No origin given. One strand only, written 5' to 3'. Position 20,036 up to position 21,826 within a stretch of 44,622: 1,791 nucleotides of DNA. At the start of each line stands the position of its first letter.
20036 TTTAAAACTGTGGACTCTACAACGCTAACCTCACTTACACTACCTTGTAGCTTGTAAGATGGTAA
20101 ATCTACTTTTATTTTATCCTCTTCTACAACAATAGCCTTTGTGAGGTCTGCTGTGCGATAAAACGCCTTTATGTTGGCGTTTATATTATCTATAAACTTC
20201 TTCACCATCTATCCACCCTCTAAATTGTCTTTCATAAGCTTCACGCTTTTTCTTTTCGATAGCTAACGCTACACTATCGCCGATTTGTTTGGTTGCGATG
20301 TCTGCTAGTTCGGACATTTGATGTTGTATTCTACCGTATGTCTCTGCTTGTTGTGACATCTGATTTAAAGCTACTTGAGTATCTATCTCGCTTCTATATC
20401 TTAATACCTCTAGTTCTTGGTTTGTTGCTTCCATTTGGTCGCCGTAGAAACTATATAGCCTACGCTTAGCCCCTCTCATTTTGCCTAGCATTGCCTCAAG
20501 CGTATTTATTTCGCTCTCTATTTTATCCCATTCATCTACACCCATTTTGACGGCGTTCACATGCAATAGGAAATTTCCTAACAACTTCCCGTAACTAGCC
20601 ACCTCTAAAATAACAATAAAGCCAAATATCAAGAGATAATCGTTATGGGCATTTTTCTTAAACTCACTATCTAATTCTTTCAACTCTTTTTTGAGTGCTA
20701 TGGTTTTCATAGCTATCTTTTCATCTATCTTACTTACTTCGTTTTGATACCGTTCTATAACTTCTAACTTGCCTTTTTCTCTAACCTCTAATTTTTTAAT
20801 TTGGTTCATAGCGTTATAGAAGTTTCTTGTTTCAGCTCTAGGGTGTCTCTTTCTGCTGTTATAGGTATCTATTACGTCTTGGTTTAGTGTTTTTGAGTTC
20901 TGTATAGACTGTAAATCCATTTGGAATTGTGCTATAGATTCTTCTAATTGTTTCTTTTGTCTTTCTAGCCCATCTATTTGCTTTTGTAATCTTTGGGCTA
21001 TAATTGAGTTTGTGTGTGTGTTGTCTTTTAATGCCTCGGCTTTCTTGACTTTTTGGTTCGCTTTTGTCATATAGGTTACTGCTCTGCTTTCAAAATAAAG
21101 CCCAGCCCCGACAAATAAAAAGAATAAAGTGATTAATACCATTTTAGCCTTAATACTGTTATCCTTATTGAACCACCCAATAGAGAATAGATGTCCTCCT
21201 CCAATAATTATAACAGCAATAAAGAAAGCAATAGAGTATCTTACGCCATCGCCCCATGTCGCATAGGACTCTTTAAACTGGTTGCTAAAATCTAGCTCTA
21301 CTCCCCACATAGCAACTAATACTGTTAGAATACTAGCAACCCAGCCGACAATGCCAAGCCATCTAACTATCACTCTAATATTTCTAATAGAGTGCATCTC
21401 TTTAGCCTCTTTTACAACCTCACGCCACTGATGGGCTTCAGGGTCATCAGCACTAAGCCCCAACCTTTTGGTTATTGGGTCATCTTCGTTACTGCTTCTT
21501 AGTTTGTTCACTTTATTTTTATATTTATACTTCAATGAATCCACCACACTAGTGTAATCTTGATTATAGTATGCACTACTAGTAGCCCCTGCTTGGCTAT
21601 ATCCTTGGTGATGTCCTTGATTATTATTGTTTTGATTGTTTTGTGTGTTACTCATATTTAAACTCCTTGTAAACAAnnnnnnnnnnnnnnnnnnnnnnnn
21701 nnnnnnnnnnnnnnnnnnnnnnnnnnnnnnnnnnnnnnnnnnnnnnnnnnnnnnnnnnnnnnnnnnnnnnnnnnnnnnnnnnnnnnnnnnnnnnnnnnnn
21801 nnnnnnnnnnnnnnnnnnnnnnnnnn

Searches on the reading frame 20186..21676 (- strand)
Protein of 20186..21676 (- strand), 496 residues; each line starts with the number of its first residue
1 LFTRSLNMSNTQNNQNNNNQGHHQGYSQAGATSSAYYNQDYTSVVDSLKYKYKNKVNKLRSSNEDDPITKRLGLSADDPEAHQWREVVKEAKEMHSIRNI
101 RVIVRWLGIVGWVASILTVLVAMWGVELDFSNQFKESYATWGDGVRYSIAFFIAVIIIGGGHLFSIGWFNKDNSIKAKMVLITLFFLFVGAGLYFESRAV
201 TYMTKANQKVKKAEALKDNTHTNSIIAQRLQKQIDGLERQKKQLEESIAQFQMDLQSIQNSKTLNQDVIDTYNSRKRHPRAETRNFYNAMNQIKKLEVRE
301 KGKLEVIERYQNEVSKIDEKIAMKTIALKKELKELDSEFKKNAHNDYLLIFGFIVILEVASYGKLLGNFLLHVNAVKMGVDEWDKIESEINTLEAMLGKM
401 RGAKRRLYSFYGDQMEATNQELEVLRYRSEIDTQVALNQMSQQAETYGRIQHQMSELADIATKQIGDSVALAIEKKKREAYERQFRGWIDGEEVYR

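Call 11: search_protein_families(library=phrogs, proteins=[window:20186-21676:-])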
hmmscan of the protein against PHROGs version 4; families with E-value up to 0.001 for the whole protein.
window:20186-21676:- (496 aa): 0 families

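Call 100: search_protein_families(library=pfam, proteins=[window:20186-21676:-], max_evalue=0.01)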
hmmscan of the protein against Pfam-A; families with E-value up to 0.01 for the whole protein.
window:20186-21676:- (496 aa): 3 families
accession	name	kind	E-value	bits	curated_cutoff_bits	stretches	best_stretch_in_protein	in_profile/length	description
PF00335.26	Tetraspanin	-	8.3e-05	22.8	32.1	1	101-255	2-141/225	Tetraspanin family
PF23067.1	MG280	-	0.00032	20.8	27.4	0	180-297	19-135/259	Uncharacterised protein MG280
PF25803.1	Spectrin_SYNE1_2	-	0.0067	17.2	27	0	386-475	5-94/113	Nesprin-1, spectrin repeats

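Call 109: find_related_loci(query=window:20186-21676:-, collection=viral_contigs, flank=6000)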
Query window:20186-21676:- (496 aa) in viral_contigs; peptide patterns used: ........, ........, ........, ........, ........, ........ (x = any residue, [..] = any of these).
20 stretches matched a pattern, but none encodes a relative of the query by tblastn (E <= 1e-3).
